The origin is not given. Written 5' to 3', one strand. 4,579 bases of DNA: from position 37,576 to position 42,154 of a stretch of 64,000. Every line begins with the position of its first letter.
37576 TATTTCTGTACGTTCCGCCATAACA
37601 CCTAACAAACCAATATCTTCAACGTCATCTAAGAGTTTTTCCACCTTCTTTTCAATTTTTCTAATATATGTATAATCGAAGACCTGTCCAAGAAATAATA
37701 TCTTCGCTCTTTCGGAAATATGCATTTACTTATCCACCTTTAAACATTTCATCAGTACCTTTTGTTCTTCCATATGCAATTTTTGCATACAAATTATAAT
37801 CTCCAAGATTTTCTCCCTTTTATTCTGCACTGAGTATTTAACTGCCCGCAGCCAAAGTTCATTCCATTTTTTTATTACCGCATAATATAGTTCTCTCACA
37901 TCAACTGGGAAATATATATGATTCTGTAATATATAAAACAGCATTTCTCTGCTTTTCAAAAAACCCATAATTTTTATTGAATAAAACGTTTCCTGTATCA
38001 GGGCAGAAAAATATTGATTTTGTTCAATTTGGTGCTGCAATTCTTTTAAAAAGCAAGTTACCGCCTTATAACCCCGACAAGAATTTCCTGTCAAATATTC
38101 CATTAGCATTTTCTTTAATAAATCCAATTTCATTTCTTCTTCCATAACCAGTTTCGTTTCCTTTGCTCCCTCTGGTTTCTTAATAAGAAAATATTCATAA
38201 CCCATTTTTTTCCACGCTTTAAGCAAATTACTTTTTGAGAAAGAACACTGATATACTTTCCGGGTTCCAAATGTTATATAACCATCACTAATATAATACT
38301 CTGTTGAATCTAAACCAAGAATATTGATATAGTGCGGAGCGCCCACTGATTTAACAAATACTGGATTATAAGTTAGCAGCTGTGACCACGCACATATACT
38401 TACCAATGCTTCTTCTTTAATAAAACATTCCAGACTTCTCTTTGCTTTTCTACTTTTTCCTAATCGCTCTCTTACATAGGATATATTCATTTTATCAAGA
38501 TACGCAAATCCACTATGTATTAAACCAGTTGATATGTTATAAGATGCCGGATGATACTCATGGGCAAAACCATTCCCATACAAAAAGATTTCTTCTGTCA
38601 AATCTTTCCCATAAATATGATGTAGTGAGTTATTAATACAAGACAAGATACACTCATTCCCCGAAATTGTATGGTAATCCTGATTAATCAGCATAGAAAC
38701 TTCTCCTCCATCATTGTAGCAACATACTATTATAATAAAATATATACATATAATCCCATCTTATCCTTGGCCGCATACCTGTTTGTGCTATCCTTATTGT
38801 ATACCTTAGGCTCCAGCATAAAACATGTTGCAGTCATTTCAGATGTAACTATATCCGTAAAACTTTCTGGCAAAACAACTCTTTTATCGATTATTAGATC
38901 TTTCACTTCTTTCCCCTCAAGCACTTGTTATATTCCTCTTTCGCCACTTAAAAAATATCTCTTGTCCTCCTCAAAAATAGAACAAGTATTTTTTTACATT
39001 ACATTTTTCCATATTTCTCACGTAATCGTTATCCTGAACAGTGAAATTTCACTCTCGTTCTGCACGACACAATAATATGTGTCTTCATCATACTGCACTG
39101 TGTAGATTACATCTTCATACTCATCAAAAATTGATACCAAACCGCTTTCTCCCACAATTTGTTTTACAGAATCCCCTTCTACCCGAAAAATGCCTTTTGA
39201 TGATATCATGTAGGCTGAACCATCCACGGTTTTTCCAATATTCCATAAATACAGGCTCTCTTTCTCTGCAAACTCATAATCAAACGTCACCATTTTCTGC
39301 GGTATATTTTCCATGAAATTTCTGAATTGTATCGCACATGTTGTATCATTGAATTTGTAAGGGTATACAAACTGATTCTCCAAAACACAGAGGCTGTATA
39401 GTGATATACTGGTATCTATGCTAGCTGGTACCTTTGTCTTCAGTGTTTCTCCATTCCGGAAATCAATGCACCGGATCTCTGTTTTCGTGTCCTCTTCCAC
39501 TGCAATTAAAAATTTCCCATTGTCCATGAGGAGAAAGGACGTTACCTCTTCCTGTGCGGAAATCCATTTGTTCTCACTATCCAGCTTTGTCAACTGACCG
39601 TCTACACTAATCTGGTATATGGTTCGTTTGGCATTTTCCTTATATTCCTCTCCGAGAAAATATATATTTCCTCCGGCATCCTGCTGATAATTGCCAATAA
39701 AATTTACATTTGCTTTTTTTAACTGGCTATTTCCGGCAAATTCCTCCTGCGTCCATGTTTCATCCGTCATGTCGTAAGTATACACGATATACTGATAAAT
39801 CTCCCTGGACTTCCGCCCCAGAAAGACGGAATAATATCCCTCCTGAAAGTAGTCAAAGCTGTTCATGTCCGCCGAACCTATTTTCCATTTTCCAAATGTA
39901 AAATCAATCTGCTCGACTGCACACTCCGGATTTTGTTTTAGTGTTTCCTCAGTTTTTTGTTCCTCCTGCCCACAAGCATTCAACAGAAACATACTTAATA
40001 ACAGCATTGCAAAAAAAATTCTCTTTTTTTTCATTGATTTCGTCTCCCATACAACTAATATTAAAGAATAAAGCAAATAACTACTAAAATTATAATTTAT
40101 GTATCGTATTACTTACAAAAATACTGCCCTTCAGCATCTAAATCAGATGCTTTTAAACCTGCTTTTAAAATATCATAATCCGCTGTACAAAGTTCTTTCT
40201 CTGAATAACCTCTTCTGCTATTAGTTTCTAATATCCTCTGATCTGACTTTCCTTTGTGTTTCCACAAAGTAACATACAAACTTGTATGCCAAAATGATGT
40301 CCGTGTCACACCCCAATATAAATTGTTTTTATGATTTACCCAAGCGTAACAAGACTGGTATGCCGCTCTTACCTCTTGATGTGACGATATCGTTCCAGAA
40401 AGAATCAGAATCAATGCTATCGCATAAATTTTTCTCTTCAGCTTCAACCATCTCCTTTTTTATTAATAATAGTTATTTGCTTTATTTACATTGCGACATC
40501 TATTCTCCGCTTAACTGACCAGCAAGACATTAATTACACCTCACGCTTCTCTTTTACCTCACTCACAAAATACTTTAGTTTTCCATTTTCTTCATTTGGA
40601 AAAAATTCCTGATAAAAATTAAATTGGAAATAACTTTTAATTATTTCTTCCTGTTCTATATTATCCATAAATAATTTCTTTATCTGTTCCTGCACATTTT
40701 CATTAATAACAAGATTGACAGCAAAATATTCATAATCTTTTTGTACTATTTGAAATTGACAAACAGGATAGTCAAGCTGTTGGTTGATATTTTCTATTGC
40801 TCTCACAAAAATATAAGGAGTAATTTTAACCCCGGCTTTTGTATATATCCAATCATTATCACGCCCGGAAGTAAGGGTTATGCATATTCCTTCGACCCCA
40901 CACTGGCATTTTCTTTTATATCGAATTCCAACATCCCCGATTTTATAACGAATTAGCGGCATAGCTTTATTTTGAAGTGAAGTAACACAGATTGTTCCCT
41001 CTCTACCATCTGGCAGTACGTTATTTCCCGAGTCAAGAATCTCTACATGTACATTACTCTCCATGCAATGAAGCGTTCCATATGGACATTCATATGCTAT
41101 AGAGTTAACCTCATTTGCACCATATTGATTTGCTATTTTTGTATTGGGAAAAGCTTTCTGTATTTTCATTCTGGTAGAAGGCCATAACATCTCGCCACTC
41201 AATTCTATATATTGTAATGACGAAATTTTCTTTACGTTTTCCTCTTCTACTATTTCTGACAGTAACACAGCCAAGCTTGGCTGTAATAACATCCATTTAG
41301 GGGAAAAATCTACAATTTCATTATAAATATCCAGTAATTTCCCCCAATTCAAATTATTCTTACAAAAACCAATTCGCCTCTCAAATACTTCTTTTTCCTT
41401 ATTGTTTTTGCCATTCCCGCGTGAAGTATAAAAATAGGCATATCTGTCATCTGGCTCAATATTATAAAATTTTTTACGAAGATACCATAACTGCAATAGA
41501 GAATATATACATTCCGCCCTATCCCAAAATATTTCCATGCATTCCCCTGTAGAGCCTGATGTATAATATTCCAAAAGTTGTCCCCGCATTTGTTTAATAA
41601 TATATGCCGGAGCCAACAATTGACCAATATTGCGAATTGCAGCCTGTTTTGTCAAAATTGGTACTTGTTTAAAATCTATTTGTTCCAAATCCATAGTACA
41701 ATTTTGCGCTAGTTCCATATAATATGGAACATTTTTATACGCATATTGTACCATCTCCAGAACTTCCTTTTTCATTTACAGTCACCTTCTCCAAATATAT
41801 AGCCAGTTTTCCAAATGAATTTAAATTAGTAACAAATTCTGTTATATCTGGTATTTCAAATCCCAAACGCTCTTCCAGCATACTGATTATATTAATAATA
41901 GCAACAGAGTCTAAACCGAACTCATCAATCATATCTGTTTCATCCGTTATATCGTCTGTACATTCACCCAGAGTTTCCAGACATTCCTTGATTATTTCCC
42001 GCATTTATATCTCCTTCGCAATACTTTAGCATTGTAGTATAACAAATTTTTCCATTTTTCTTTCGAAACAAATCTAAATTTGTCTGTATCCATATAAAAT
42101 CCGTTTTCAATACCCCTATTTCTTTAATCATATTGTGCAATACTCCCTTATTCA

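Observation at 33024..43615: Candidate new system: AT-rich island encoding a condensation-domain-free thiotemplated amide assembly line plus secreted partners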

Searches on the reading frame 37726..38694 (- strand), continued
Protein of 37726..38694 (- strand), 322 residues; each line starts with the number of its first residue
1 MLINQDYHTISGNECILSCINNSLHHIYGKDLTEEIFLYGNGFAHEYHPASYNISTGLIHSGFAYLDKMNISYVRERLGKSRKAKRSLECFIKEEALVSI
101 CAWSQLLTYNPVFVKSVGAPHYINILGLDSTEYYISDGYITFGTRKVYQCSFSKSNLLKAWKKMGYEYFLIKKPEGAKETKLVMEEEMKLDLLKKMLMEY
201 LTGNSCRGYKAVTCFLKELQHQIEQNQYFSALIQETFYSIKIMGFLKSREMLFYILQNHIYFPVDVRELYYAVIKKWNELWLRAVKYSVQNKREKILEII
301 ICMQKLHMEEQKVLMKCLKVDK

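Call 100: get_annotated_region(hit=H1, flank=12000)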
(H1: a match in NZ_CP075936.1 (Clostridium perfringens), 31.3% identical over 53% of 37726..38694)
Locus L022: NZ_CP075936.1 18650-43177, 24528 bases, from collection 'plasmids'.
description: Clostridium perfringens strain CPI 53k-r1 plasmid pCPCPI53k-r1_2
organism: Clostridium perfringens (NCBI taxid 1502)
taxonomy: Bacteria; Bacillota; Clostridia; Eubacteriales; Clostridiaceae; Clostridium; Clostridium perfringens
host: -; source: feces; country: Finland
typing (MOB-suite, as given by PLSDB): mobilizable; replicon rep_cluster_1519; relaxase MOBM
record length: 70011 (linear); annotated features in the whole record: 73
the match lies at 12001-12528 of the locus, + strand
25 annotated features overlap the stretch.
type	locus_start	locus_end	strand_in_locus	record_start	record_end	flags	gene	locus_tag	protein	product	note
CDS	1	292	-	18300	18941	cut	-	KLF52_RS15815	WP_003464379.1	hypothetical protein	-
CDS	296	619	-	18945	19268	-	-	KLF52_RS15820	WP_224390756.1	PadR family transcriptional regulator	-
CDS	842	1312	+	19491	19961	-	-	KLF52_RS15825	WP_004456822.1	hypothetical protein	-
CDS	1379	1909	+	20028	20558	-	-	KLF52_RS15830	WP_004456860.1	transcriptional regulator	-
CDS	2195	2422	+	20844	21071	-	-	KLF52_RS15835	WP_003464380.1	hypothetical protein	-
CDS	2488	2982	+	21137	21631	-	-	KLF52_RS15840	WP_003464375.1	hypothetical protein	-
CDS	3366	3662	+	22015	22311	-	-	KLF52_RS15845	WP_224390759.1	PHP domain-containing protein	-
CDS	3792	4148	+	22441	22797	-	-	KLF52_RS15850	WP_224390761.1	hypothetical protein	-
CDS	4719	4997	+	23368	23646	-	-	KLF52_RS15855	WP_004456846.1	acyl carrier protein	-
CDS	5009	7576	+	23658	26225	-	-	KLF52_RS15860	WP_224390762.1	alpha/beta hydrolase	-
CDS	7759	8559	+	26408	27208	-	-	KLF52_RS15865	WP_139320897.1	hypothetical protein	-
CDS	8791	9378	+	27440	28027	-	-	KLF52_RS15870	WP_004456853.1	hypothetical protein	-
CDS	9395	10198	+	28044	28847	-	-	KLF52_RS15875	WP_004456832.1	ABC-2 family transporter protein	-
CDS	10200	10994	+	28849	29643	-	-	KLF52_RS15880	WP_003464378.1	ABC-2 family transporter protein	-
CDS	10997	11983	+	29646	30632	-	-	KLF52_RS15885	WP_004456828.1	ATP-binding cassette domain-containing protein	-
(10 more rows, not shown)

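Call 110: search_protein_families(library=pfam, max_evalue=0.01, proteins=[L022:5009-7576:+, L022:7606-8559:+, L022:8791-9378:+, L022:11989-13032:+, L022:14776-16035:+, L022:16764-18632:+, L022:18805-19872:+, L022:22129-23277:+, L022:3792-4148:+])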
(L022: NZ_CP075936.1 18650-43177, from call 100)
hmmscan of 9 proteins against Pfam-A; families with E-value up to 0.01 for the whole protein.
L022:5009-7576:+ (855 aa): 2 families
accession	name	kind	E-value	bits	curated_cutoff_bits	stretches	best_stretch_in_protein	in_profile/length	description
PF00561.26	Abhydrolase_1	-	1.5e-05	25.2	25.8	1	438-597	55-200/245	alpha/beta hydrolase fold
PF16990.11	CBM_35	-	0.0067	17.2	28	0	131-172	64-105/121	Carbohydrate binding module (family 35)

L022:7606-8559:+ (317 aa): 0 families

L022:8791-9378:+ (195 aa): 1 family
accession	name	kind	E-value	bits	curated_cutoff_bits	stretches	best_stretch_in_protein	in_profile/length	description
PF01909.29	NTP_transf_2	-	0.0021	18.9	21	1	21-71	4-47/93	Nucleotidyltransferase domain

L022:11989-13032:+ (347 aa): 1 family
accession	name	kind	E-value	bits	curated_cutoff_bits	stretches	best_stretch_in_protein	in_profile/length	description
PF14399.12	BtrH_N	-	1.6e-07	32.1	29.7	1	15-143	2-133/134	Butirosin biosynthesis protein H, N-terminal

L022:14776-16035:+ (419 aa): 1 family
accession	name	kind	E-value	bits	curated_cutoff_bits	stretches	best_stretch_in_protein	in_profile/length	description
PF00501.34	AMP-binding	-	0.0021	17.3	29.9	1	71-107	159-194/384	AMP-binding enzyme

L022:16764-18632:+ (622 aa): 3 families
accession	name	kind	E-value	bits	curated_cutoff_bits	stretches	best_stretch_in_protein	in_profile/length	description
PF00501.34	AMP-binding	-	5.9e-70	236.4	29.9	1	40-381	1-383/384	AMP-binding enzyme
PF00550.31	PP-binding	-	1.3e-10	41.8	20.8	1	548-617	1-67/67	Phosphopantetheine attachment site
PF13193.12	AMP-binding_C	-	4.5e-06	27.9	24.5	1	437-510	1-76/76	AMP-binding enzyme C-terminal domain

L022:18805-19872:+ (355 aa): 1 family
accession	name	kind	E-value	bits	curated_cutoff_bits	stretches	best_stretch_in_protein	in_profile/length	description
PF04055.27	Radical_SAM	-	0.0028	18.3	29.5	1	114-272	9-159/166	Radical SAM superfamily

L022:22129-23277:+ (382 aa): 1 family
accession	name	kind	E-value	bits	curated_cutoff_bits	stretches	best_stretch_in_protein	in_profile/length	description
PF02811.25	PHP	-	2.3e-10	41.5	26.4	1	35-152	1-115/164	PHP domain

L022:3792-4148:+ (118 aa): 0 families

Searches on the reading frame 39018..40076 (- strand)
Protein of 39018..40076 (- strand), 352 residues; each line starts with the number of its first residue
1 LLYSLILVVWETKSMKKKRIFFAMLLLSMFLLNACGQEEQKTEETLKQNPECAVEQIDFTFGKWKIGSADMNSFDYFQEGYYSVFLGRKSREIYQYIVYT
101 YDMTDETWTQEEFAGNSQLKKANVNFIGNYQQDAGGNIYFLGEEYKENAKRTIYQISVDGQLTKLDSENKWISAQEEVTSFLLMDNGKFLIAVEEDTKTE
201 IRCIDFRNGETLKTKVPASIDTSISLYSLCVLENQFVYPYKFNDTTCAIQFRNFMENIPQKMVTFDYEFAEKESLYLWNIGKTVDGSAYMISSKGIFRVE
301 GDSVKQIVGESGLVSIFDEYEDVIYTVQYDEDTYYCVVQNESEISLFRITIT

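Call 4: search_protein_families(library=pfam, max_evalue=0.1, proteins=[window:39018-40076:-])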
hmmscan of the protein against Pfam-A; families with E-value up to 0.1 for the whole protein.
window:39018-40076:- (352 aa): 0 families

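Call 5: search_protein_families(library=ncbifam, max_evalue=0.1, proteins=[window:39018-40076:-])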
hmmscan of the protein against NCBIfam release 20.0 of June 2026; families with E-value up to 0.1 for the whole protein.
window:39018-40076:- (352 aa): 9 families
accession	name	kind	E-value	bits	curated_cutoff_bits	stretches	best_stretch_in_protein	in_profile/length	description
NF033894.1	Eex_IncN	subfamily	6.6e-05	22.8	33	1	18-55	2-37/65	EexN family lipoprotein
NF047847.2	SS_mature_LptM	equivalog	0.0043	17.1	27.7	1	15-37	1-22/31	LPS translocon maturation chaperone LptM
NF033193.2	lipo_NDxxF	hypoth_equivalog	0.0083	15.8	60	1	17-54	1-38/199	NDxxF motif lipoprotein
NF058647.1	lipo_LytA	equivalog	0.0092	16.2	110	1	15-51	1-34/107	acidic lipoprotein LytA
NF047408.1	SA0632_fam_LP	equivalog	0.016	14.9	70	1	16-41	2-25/68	SA0632 family lipoprotein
NF040528.1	SP_0198_lipo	equivalog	0.023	14.7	100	0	17-50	1-34/144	SP_0198 family lipoprotein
NF047813.1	LIC13410_lipo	equivalog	0.03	14.4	180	1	17-58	2-43/123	LIC13410 family lipoprotein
NF002827.0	PRK03002.1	equivalog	0.037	13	343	1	15-41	1-27/285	peptidylprolyl isomerase PrsA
NF045774.1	cytochro_C551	exception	0.088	12.8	118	0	15-46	1-30/110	cytochrome c551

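Call 81: search_protein_families(library=phrogs, max_evalue=0.01, proteins=[window:39018-40034:-])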
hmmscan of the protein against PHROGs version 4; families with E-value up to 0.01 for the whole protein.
window:39018-40034:- (338 aa): 1 family
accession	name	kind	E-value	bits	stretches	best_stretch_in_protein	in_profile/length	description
phrog_9078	-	unknown function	0.0067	17.2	0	2-32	1-32/115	-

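Call 82: search_protein_families(library=padloc, max_evalue=0.01, proteins=[window:39018-40034:-])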
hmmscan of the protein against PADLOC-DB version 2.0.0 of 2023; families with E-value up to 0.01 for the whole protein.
window:39018-40034:- (338 aa): 0 families

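Call 99: search_dna_similar(query=window:39018-40034:-, collection=plasmids, mode=protein, max_evalue=0.001, max_rows=10)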
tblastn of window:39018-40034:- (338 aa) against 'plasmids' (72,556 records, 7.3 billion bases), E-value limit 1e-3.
No match.

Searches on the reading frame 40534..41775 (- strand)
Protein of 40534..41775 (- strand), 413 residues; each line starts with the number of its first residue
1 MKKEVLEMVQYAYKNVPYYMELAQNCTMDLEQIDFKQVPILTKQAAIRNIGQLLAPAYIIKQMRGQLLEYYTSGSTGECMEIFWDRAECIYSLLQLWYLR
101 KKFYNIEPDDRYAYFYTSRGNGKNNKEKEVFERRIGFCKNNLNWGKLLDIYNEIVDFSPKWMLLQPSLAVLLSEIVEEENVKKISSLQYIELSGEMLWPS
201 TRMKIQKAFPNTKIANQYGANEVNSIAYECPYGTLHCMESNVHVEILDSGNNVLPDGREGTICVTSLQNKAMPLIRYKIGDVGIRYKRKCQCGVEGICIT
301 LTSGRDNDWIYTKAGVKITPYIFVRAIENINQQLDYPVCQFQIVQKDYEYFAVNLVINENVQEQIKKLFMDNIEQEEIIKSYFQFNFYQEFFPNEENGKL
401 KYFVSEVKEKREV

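Call 4: search_protein_families(library=pfam, max_evalue=0.1, proteins=[window:40534-41775:-])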
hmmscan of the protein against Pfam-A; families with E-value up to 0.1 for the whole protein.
window:40534-41775:- (413 aa): 1 family
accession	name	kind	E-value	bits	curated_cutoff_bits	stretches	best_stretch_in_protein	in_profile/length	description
PF00501.34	AMP-binding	-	6.8e-10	38.7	29.9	1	152-266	250-376/384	AMP-binding enzyme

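Call 5: search_protein_families(library=ncbifam, max_evalue=0.1, proteins=[window:40534-41775:-])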
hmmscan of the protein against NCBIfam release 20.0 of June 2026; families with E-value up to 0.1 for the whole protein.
window:40534-41775:- (413 aa): 13 families
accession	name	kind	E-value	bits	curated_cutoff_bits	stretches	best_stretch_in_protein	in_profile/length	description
NF045666.1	DVU1553_fam_AMP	equivalog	6.3e-26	91.2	300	2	149-295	173-320/331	DVU_1553 family AMP-dependent CoA ligase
NF053551.1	FlxY_rubin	equivalog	4.4e-24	85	520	1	152-377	162-395/424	flexirubin biosynthesis putative acyl-CoA ligase FlxY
NF041878.1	paak_haloarch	equivalog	3e-19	68.9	700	1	156-357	170-372/427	phenylacetate--CoA ligase PaaK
TIGR02304.1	aden_form_hyp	equivalog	1.5e-15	57.2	251.9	1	158-408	187-429/430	F390 synthetase-related protein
TIGR02155.1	PA_CoA_ligase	equivalog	5.6e-15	54.8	646.3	1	152-347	161-354/422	phenylacetate--CoA ligase PaaK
NF041217.1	BagE_FevW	exception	4.4e-14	52.3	800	1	180-295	187-301/424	bagremycin/ferroverdin synthetase BagE/FevW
TIGR01733.1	AA-adenyl-dom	subfamily_domain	9.8e-06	24.6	317.4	1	161-265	215-325/409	amino acid adenylation domain-containing protein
TIGR01734.1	D-ala-DACP-lig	equivalog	0.00062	18.4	559.85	1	170-262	247-346/504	D-alanine--poly(phosphoribitol) ligase subunit DltA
NF003417.0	PRK04813.1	subfamily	0.001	17.7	476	1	177-223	253-299/505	D-alanine--poly(phosphoribitol) ligase subunit DltA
NF005863.0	PRK07798.1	subfamily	0.0041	15.7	543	1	174-225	287-337/540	acyl-CoA synthetase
NF004282.0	PRK05691.1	subfamily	0.0042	13.1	4090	1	170-266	1373-1476/4334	non-ribosomal peptide synthase/polyketide synthase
NF052580.1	Str24CoAsynCasG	equivalog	0.0077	14.6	750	1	174-266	303-406/548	steroid-24-oyl-CoA synthetase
NF006754.0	PRK09274.1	equivalog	0.069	11.3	478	0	156-227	261-332/555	fatty acid CoA ligase family protein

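Call 59: search_solved_structures(query=window:40534-41775:-, max_evalue=0.001)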
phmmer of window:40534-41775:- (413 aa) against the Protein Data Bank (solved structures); distinct sequences matched with E-value up to 0.001: 7.
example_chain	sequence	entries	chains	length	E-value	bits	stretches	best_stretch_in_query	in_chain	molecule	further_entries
9s3l_A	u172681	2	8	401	1.2e-16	64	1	168-316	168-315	Phenylacetate-CoA ligase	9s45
4r1l_A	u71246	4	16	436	5.8e-16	61.8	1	154-322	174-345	Phenylacetate-coenzyme A ligase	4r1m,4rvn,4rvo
6wuq_A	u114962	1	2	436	1.1e-09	41.1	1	192-295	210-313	AjiA1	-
6siw_A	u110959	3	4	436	2.8e-09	39.8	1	194-294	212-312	PaaK-like ligase (AMP-dependent synthetase and ligase) | AMP-dependent synthetase and ligase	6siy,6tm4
6siw_B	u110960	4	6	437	2.8e-09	39.8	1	194-294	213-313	PaaK-like ligase (AMP-dependent synthetase and ligase) | AMP-dependent synthetase and ligase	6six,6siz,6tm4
2y4o_A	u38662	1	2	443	1e-08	37.9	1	142-320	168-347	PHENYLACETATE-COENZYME A LIGASE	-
2y27_A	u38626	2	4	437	1.1e-07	34.6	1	153-282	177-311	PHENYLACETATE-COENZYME A LIGASE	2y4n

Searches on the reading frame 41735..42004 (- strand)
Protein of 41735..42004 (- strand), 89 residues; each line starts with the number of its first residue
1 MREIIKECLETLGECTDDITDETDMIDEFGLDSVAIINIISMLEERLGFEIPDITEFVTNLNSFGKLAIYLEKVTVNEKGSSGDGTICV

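Call 4: search_protein_families(library=pfam, max_evalue=0.1, proteins=[window:41735-42004:-])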
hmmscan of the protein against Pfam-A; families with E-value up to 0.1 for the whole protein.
window:41735-42004:- (89 aa): 1 family
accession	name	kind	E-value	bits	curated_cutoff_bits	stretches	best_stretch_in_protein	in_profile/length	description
PF00550.31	PP-binding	-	4.1e-09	37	20.8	1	4-70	3-66/67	Phosphopantetheine attachment site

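Call 5: search_protein_families(library=ncbifam, max_evalue=0.1, proteins=[window:41735-42004:-])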
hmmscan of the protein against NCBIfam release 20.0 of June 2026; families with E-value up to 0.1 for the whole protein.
window:41735-42004:- (89 aa): 18 families
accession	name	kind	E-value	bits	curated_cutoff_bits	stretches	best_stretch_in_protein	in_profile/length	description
NF002148.0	PRK00982.1-2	subfamily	4.6e-07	29.6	71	1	7-56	12-59/79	acyl carrier protein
NF009104.0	PRK12449.1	equivalog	1.5e-06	28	70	1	14-73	20-77/80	acyl carrier protein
NF002147.0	PRK00982.1-1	equivalog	1.7e-06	27.8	84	1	10-74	18-80/83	acyl carrier protein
NF002151.0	PRK00982.1-5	equivalog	2e-06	27.8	92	1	8-73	12-75/78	acyl carrier protein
NF040636.1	AcpM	exception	2.4e-06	27.5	146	1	11-78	17-82/93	meromycolate extension acyl carrier protein AcpM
NF002150.0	PRK00982.1-4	subfamily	3.6e-06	27.1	66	1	6-72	12-76/80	acyl carrier protein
NF002149.0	PRK00982.1-3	equivalog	5.6e-06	26.2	106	1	6-53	10-57/78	acyl carrier protein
TIGR00517.1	acyl_carrier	equivalog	8.5e-06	25.6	70.45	1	8-53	12-57/77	acyl carrier protein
NF005480.0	PRK07081.1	equivalog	0.0001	22.2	72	1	1-74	5-76/83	acyl carrier protein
NF004533.0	PRK05883.1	equivalog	0.00043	20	72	1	18-51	42-75/100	acyl carrier protein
NF005079.0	PRK06508.1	equivalog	0.00049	20.4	83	1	16-62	20-65/93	acyl carrier protein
NF052616.1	ACP_for_OlsHI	equivalog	0.00058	20.2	130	1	13-71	19-77/83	ornithine lipid biosynthesis acyl carrier protein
NF058660.1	cispen_ACP_AmcB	equivalog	0.00081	19.5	80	1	16-74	20-78/80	cispentacin biosynthesis acyl carrier protein AmcB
NF006617.0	PRK09184.1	subfamily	0.0038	17.2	70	1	15-73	32-92/96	phosphopantetheine-binding protein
NF005502.0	PRK07117.1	equivalog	0.0049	17.1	79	1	8-72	14-76/82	acyl carrier protein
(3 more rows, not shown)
